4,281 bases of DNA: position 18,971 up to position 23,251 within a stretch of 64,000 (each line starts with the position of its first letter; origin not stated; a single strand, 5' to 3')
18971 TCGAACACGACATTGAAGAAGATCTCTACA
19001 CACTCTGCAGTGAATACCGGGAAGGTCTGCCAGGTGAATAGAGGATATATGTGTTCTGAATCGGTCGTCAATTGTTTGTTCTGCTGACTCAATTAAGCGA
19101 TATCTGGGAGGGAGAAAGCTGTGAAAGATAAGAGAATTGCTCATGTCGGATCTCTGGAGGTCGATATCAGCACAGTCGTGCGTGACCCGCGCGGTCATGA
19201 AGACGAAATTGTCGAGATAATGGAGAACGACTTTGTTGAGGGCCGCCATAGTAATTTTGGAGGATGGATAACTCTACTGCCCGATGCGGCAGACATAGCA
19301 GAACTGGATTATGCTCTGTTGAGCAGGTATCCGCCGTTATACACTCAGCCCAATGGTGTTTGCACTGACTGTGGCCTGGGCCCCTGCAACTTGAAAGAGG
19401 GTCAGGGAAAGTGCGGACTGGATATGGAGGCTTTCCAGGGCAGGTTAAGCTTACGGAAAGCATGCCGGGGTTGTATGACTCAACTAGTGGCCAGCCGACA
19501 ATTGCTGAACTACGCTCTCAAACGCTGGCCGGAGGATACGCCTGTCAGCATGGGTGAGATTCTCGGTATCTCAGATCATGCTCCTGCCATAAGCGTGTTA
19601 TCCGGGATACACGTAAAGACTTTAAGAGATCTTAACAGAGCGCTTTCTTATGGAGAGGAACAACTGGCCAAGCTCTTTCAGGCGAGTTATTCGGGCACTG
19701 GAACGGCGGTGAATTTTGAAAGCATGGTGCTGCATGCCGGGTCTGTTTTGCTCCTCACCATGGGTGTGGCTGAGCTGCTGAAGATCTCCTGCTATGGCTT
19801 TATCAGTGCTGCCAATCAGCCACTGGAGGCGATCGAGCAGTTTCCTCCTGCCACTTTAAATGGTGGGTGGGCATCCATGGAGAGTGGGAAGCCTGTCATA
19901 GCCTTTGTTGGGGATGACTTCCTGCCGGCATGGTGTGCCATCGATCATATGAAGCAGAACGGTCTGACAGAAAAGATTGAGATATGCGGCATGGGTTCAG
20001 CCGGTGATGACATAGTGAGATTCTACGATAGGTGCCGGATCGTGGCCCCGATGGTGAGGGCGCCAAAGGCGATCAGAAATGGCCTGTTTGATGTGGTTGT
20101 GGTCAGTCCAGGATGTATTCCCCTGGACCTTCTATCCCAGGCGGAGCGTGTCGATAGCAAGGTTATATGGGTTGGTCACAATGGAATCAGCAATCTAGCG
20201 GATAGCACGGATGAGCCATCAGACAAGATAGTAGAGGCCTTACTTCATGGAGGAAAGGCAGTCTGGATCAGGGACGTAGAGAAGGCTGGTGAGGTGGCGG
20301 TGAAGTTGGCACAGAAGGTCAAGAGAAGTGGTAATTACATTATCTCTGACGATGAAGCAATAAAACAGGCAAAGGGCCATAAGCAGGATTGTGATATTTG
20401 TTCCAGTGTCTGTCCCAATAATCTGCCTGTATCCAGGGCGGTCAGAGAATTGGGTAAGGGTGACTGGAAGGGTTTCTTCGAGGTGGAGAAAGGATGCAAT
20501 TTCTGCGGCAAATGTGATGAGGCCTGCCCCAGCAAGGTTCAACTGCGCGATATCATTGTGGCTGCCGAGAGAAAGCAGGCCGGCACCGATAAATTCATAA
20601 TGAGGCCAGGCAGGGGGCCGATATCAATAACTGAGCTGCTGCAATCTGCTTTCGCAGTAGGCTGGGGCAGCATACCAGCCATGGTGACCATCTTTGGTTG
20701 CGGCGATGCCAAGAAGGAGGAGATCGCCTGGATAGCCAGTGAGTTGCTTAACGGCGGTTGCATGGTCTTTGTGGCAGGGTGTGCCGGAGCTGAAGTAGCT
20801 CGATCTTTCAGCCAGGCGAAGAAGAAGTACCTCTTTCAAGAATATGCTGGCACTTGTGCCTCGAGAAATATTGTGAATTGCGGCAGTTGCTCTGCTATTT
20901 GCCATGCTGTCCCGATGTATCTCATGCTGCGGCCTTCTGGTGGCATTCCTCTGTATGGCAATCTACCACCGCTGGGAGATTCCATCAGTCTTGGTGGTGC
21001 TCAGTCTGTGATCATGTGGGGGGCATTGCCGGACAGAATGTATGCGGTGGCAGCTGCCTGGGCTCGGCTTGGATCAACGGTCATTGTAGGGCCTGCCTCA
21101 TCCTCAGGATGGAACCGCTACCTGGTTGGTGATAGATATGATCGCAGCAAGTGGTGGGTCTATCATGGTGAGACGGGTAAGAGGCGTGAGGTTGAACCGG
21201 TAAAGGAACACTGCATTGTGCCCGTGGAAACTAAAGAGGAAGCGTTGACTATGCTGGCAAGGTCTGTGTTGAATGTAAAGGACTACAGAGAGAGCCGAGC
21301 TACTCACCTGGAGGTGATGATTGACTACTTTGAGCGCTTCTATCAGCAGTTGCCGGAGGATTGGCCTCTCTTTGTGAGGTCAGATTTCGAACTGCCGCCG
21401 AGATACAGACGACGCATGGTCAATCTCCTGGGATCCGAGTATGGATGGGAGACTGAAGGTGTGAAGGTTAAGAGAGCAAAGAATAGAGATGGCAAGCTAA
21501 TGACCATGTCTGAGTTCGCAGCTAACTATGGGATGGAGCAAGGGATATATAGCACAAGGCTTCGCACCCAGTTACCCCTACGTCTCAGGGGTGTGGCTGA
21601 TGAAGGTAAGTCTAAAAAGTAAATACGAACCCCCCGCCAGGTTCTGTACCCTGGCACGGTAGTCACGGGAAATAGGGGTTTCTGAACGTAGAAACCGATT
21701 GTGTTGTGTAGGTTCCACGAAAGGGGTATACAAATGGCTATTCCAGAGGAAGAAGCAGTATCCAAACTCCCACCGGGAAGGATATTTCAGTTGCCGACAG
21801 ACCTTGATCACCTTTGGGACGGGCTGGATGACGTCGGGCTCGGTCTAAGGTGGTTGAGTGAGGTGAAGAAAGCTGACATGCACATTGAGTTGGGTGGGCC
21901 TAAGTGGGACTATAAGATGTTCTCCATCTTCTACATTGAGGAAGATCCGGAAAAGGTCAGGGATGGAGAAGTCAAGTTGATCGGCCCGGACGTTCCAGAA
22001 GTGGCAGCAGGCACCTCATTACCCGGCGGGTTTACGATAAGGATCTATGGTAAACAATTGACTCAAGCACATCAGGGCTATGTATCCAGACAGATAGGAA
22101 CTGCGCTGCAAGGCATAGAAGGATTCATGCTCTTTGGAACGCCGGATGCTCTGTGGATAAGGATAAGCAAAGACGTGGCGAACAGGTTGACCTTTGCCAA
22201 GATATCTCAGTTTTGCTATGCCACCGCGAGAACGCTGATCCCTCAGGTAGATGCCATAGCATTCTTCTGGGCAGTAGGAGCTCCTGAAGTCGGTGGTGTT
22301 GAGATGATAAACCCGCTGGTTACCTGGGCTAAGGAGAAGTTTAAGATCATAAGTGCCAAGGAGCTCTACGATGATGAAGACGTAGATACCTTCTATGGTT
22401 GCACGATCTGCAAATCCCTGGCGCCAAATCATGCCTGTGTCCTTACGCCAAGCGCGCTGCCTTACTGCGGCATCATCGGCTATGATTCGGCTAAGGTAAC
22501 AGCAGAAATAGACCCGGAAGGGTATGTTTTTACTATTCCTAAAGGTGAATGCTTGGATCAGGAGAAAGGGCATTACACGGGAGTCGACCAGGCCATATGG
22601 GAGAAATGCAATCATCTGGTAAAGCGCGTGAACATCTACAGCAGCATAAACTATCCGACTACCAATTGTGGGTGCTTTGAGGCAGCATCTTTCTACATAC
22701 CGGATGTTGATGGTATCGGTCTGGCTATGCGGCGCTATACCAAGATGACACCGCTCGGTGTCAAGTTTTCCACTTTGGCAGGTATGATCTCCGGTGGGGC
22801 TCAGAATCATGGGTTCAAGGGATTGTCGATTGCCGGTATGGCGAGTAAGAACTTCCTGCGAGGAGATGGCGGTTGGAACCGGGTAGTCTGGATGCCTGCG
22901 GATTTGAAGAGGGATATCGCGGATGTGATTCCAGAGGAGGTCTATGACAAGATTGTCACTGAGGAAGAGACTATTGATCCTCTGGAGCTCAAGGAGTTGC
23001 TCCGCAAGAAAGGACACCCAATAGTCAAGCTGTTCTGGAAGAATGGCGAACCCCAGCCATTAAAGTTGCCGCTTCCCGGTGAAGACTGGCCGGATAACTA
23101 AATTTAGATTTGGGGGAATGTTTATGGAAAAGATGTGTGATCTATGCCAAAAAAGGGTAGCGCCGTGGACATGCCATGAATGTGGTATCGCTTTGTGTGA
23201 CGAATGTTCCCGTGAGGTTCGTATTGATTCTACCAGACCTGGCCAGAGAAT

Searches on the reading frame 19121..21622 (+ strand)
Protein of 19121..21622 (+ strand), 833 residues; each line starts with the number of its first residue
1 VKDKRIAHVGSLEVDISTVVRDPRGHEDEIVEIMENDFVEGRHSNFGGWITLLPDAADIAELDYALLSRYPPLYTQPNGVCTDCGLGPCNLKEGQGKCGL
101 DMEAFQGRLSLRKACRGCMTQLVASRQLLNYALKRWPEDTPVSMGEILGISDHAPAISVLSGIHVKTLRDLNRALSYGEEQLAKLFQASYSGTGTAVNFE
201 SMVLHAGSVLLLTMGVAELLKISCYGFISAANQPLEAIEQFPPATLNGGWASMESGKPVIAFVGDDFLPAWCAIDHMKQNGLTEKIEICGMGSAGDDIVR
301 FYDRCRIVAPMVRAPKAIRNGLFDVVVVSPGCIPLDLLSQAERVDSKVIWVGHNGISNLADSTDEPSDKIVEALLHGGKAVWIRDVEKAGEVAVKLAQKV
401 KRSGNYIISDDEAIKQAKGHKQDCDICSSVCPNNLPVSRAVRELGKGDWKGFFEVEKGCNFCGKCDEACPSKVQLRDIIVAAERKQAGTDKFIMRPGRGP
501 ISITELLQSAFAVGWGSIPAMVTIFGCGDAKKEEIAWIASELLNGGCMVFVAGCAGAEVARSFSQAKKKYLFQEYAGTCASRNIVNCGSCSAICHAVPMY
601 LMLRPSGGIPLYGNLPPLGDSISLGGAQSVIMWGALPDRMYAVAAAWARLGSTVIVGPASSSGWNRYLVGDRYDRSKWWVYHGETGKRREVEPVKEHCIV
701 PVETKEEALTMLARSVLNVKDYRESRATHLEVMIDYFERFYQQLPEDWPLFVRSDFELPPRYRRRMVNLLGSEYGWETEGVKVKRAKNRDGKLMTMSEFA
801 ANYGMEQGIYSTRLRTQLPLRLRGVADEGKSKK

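Call 17: search_protein_families(library=pfam, proteins=[window:19121-21622:+], max_evalue=0.001)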
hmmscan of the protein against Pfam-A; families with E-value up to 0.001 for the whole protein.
window:19121-21622:+ (833 aa): 4 families
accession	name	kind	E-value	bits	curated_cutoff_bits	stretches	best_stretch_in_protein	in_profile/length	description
PF03063.25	Prismane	-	1e-12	48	27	1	167-603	128-437/513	Prismane/CO dehydrogenase family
PF13187.11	Fer4_9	-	9e-05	22.9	27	1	423-472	4-50/52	4Fe-4S dicluster domain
PF13484.11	Fer4_16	-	0.00034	21.8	30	0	408-434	40-66/66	4Fe-4S double cluster binding domain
PF12838.12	Fer4_7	-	0.00045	21.1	27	1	423-473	4-52/52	4Fe-4S dicluster domain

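Call 40: search_solved_structures(query=window:19121-21622:+, max_evalue=0.001, show_alignments=1)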
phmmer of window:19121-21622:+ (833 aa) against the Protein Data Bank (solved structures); distinct sequences matched with E-value up to 0.001: 6.
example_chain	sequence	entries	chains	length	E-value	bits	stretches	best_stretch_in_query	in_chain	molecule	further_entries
8riu_A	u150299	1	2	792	4.5e-104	352.5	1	51-779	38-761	Acetyl-CoA decarbonylase/synthase complex subunit alpha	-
9c0q_A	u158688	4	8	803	1.6e-97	330.8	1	51-784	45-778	Acetyl-CoA decarbonylase/synthase complex subunit alpha 2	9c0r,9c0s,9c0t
3cf4_A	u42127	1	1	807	2.4e-92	313.7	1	61-782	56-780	Acetyl-CoA decarboxylase/synthase alpha subunit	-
31ox_C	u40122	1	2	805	3.8e-91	309.8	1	59-782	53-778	Acetyl-CoA decarbonylase/synthase complex subunit alpha 2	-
7p62_I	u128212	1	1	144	0.0003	22.3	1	423-485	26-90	NADH-quinone oxidoreductase subunit I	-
6hum_I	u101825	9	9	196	0.00075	21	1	424-473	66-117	NAD(P)H-quinone oxidoreductase subunit I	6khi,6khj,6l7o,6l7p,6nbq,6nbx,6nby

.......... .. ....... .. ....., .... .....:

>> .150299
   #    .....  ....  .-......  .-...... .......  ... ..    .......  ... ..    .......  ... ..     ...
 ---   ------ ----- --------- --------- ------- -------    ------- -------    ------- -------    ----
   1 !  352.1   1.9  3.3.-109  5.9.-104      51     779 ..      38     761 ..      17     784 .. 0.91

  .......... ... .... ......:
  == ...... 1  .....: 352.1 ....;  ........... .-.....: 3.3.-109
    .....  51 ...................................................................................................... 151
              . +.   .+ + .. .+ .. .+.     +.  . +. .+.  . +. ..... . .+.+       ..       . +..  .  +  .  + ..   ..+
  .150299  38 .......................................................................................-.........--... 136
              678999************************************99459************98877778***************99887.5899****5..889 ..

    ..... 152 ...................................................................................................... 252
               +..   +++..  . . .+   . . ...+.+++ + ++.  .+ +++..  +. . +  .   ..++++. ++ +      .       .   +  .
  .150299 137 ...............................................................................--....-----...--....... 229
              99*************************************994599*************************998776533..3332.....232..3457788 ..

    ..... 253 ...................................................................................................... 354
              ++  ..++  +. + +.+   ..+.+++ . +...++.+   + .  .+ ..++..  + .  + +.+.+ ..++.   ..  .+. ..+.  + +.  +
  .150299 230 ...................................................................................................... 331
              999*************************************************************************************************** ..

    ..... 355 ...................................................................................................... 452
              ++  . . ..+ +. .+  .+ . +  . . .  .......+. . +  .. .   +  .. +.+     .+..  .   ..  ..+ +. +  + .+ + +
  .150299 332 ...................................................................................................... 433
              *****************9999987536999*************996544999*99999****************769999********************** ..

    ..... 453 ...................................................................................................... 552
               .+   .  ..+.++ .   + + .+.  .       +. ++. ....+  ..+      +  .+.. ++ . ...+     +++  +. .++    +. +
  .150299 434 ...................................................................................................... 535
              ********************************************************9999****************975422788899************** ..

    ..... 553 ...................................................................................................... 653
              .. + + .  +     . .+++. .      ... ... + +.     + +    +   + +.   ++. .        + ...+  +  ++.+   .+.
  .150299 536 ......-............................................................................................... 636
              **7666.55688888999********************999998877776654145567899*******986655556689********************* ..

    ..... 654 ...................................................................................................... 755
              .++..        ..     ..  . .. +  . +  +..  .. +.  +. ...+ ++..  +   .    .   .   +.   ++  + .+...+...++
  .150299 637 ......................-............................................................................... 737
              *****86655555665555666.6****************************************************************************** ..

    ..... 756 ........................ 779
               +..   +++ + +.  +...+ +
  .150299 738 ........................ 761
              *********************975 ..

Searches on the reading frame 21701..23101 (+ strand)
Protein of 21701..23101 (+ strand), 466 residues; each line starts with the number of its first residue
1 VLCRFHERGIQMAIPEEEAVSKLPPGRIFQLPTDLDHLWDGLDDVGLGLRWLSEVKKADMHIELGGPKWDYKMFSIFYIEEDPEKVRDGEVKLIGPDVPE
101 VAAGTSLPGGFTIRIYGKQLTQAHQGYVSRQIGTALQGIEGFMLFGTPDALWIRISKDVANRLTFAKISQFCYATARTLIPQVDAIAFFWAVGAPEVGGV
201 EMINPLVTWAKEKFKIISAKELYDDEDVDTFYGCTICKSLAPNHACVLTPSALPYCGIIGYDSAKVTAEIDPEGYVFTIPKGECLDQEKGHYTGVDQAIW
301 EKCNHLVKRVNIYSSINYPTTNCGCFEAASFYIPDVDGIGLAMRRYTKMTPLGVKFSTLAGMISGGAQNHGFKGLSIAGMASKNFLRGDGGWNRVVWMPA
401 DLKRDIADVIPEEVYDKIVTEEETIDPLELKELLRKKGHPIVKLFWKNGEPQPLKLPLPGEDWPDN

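Call 17: search_protein_families(library=pfam, proteins=[window:21701-23101:+], max_evalue=0.001)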
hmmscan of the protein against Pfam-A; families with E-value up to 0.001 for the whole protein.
window:21701-23101:+ (466 aa): 2 families
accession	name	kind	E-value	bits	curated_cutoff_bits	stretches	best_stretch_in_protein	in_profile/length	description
PF19436.4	ACS_CODH_B_C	-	2.1e-64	217.9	25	1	224-444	12-241/245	ACS/CODH beta subunit C-terminal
PF03598.20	CdhC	-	2.9e-18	66.7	24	1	54-180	13-137/155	CO dehydrogenase/acetyl-CoA synthase complex beta subunit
